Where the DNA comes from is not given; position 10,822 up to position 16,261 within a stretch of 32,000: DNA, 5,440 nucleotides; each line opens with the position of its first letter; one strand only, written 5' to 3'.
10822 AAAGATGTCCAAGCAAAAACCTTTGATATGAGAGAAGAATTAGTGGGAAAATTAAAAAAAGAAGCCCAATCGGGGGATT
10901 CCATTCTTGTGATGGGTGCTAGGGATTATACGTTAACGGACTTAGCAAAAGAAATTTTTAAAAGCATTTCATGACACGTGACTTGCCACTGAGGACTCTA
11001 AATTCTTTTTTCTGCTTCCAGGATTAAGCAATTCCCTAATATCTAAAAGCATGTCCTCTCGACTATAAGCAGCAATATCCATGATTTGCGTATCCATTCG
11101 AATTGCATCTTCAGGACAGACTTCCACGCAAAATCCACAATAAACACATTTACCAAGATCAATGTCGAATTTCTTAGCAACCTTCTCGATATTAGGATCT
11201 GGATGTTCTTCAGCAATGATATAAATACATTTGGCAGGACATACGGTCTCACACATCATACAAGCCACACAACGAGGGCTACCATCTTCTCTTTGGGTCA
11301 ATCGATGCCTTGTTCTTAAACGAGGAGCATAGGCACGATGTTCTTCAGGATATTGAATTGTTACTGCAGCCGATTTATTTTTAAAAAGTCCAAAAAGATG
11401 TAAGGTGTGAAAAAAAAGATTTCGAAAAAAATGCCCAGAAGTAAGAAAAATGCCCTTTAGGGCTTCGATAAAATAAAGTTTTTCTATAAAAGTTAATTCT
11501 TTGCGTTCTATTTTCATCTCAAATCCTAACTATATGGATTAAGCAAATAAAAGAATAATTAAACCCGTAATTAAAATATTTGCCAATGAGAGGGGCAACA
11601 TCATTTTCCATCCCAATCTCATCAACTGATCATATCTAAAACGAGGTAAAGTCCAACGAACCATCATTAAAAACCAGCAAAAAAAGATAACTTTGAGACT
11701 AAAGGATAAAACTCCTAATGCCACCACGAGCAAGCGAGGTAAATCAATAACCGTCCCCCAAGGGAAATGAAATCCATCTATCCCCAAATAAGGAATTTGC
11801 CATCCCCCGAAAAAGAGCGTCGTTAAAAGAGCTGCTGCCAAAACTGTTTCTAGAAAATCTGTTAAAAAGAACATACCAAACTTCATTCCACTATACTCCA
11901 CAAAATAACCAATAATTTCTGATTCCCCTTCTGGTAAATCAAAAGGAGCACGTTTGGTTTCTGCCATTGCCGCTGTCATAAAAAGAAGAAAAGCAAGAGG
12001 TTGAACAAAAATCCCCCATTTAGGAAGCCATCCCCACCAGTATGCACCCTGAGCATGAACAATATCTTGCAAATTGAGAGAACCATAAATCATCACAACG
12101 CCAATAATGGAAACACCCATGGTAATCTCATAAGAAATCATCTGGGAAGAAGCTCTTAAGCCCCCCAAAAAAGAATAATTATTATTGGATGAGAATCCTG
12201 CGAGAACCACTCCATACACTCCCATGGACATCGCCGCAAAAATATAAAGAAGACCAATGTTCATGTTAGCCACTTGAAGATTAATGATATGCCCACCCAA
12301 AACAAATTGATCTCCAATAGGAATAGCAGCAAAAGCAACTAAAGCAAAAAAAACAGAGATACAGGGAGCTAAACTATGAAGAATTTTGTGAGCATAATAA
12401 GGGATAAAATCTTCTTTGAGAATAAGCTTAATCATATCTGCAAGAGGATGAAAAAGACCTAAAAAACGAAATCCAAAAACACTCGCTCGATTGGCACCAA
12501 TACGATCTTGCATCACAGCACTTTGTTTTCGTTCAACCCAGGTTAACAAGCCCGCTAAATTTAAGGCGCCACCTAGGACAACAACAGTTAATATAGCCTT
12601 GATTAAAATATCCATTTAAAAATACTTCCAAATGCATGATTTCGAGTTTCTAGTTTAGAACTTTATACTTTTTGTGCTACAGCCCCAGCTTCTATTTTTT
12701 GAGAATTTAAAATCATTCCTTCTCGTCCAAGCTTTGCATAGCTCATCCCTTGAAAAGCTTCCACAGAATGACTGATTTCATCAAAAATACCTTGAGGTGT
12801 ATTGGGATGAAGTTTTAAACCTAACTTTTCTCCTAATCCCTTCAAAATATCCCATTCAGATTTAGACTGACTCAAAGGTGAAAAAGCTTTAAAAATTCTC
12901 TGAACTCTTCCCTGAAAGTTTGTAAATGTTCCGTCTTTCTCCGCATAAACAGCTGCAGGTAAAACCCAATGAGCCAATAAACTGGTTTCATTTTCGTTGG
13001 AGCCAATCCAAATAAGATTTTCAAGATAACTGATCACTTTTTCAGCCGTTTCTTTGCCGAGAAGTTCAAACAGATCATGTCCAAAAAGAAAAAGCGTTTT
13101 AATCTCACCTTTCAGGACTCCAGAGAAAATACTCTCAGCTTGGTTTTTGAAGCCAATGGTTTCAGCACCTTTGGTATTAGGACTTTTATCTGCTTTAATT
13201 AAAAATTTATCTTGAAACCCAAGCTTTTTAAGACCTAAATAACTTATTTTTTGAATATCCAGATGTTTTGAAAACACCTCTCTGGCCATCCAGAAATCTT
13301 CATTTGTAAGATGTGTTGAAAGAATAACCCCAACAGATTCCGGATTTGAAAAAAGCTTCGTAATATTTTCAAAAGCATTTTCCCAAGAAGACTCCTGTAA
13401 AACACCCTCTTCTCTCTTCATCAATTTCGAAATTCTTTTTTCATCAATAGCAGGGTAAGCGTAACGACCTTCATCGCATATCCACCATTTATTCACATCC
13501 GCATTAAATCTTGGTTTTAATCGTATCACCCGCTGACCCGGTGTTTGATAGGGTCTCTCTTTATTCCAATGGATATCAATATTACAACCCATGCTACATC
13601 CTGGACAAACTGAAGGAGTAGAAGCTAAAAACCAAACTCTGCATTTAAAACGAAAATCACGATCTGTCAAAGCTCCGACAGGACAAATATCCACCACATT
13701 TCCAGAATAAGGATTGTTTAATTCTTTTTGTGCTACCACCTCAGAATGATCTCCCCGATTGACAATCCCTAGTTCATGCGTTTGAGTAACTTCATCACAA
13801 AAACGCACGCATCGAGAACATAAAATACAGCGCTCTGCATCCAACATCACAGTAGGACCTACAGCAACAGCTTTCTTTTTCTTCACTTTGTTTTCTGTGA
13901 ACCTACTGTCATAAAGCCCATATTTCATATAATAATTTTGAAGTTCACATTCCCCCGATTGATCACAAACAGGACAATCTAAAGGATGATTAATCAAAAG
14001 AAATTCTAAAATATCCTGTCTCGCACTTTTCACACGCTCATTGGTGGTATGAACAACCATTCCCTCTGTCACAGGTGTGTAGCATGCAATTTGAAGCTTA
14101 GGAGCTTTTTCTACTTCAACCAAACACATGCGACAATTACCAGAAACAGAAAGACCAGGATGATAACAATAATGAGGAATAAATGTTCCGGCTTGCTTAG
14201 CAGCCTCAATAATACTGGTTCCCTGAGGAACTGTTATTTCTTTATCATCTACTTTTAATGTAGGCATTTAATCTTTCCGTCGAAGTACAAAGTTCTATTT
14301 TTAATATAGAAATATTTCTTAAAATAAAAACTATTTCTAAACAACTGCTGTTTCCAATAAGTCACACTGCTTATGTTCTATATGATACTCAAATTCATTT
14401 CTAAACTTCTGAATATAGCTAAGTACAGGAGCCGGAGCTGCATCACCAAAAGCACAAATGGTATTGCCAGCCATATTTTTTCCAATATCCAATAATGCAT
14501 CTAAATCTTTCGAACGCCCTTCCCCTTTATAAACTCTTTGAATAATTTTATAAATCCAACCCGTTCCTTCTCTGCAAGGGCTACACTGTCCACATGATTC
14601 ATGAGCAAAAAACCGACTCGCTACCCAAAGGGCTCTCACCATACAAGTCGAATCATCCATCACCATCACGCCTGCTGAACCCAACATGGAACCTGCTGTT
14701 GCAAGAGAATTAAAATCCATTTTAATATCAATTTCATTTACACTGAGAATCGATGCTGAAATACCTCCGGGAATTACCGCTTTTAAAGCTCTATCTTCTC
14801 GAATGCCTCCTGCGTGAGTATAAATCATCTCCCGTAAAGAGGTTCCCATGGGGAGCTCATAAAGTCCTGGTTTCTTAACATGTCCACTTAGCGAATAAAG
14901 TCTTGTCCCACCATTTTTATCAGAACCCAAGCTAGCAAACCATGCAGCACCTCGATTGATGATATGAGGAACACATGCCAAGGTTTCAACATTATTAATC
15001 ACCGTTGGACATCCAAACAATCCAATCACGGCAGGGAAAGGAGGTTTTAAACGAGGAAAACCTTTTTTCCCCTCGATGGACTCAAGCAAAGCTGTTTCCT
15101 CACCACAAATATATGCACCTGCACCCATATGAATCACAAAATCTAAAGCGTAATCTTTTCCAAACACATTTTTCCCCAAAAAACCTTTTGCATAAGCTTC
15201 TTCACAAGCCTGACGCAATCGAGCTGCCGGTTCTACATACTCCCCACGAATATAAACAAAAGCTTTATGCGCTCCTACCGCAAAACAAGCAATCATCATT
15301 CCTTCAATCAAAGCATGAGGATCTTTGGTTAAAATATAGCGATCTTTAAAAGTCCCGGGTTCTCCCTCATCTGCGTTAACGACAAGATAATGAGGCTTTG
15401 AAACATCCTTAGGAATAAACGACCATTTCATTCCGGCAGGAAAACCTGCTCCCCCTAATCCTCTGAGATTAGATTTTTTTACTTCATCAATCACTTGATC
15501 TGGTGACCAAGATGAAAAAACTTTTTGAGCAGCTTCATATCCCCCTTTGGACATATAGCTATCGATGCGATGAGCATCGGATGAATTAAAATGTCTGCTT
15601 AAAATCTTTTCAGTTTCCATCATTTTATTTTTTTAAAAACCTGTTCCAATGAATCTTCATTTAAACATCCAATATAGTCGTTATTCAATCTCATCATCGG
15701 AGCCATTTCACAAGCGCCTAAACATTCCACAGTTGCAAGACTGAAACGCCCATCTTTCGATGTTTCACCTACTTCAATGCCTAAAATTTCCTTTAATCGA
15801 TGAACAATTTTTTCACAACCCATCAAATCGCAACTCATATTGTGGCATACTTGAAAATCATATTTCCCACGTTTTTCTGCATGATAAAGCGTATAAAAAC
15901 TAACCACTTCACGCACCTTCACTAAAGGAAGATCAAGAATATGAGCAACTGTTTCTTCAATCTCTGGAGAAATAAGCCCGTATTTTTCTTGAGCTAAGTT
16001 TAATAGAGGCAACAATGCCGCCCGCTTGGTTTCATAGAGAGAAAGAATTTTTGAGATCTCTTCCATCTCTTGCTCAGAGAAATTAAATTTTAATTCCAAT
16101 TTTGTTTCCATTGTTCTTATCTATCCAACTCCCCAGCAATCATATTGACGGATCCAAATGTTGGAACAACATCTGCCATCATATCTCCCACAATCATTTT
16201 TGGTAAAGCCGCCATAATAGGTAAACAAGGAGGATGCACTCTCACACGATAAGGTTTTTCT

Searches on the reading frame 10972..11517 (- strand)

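Call 17: search_protein_families(library=pfam, proteins=[window:10972-11517:-], max_evalue=0.001)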
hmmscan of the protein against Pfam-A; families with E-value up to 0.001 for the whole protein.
window:10972-11517:- (182 aa): 11 families
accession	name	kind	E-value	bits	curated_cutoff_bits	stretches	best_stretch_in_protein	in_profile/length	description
PF00037.32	Fer4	-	2.7e-11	43.2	21.1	1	119-140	3-24/24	4Fe-4S binding domain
PF12838.12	Fer4_7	-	5.6e-10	40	27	1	82-138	1-52/52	4Fe-4S dicluster domain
PF13484.11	Fer4_16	-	1.3e-08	35.9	30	1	123-146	1-24/66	4Fe-4S double cluster binding domain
PF13183.11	Fer4_8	-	1.5e-08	35.5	27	0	67-96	38-67/68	4Fe-4S dicluster domain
PF14697.11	Fer4_21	-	2.5e-08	34.4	35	1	117-141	34-59/59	4Fe-4S dicluster domain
PF13187.11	Fer4_9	-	1.7e-07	31.6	27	1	82-139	1-52/52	4Fe-4S dicluster domain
PF12837.12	Fer4_6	-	2.1e-07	31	25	1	117-139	2-24/24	4Fe-4S binding domain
PF12797.12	Fer4_2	-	2e-06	27.8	24.5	1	117-136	3-22/22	4Fe-4S binding domain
PF13237.11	Fer4_10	-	8.9e-06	26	25.5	1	82-135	8-53/53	4Fe-4S dicluster domain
PF13534.11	Fer4_17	-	1.1e-05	26.3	22.2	0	63-95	25-58/61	4Fe-4S dicluster domain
PF13746.11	Fer4_18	-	1.2e-05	25.9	27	0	111-148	48-86/114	4Fe-4S dicluster domain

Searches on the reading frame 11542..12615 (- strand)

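Call 18: search_protein_families(library=pfam, proteins=[window:11542-12615:-], max_evalue=0.001)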
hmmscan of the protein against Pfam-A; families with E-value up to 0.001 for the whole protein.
window:11542-12615:- (358 aa): 1 family
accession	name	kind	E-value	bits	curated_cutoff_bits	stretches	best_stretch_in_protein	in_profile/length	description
PF00146.26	NADHdh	-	7.2e-108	360.9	27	1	11-350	5-297/298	NADH dehydrogenase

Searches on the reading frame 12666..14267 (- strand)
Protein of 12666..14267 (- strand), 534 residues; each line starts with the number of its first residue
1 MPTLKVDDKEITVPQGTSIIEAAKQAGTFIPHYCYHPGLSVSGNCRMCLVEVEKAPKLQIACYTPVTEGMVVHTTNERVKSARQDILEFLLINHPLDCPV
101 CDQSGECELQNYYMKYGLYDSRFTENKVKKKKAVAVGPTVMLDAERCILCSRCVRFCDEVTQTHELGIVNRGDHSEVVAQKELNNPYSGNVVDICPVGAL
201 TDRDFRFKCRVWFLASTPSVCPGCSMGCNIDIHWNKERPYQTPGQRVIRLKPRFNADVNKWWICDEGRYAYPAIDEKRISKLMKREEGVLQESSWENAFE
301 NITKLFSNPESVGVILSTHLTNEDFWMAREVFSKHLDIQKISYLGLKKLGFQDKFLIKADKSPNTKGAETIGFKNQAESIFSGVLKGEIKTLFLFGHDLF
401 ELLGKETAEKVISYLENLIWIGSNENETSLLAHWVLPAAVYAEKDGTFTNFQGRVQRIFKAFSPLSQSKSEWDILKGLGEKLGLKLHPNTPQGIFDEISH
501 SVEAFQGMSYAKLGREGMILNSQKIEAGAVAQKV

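Call 18: search_protein_families(library=pfam, proteins=[window:12666-14267:-], max_evalue=0.001)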
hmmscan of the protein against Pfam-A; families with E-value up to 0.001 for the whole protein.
window:12666-14267:- (534 aa): 7 families
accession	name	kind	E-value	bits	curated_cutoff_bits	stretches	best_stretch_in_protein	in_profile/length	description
PF22117.2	Fer4_Nqo3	-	2.1e-24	85.9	27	1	137-201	1-67/67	NADH-quinone oxidoreductase subunit 3, ferredoxin-like domain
PF13510.11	Fer2_4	-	1.2e-19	70.6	22.8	1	3-76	5-81/82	2Fe-2S iron-sulfur cluster binding domain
PF10588.14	NADH-G_4Fe-4S_3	-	1e-18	67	27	1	83-122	1-40/40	NADH-ubiquinone oxidoreductase-G iron-sulfur binding region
PF00384.28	Molybdopterin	-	3.3e-17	63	24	1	367-480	235-352/353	Molybdopterin oxidoreductase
PF00111.32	Fer2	-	6.7e-08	32.8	21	1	7-54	4-49/77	2Fe-2S iron-sulfur cluster binding domain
PF04879.21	Molybdop_Fe4S4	-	1.4e-06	28.6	22.7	1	216-271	3-50/55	Molybdopterin oxidoreductase Fe4S4 domain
PF22151.2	Fer4_NDSU1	-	8e-06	25.7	23.8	1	241-271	20-50/51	NADH-ubiquinone oxidoreductase NDSU1/NuoG-like, 4Fe-4S domain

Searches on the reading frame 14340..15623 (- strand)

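Call 18: search_protein_families(library=pfam, proteins=[window:14340-15623:-], max_evalue=0.001)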
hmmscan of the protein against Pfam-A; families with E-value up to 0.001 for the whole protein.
window:14340-15623:- (428 aa): 4 families
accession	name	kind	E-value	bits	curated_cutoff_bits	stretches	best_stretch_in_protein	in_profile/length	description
PF01512.22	Complex1_51K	-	6.9e-49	166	31.2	1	48-219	1-149/150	Nuo51 FMN-binding domain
PF10589.14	NADH_4Fe-4S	-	3.2e-31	107.5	23.5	1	334-414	5-85/85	NADH-ubiquinone oxidoreductase-F iron-sulfur binding region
PF22461.2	SLBB_2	-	1.6e-09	38.2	27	1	243-305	3-66/79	SLBB domain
PF10531.15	SLBB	-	3.2e-08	33.7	27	1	245-277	4-36/55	SLBB domain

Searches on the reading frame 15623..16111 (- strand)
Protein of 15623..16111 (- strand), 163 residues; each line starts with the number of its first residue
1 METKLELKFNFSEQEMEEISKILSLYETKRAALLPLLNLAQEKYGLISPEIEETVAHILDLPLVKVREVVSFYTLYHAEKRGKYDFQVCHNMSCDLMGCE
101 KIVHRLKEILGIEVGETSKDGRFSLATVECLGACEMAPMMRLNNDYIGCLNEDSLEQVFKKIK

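Call 18: search_protein_families(library=pfam, proteins=[window:15623-16111:-], max_evalue=0.001)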
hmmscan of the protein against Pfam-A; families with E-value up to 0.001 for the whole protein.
window:15623-16111:- (163 aa): 1 family
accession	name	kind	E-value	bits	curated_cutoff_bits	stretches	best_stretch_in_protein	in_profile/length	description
PF01257.25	2Fe-2S_thioredx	-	2.2e-47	161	24.8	1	20-163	2-145/145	Thioredoxin-like [2Fe-2S] ferredoxin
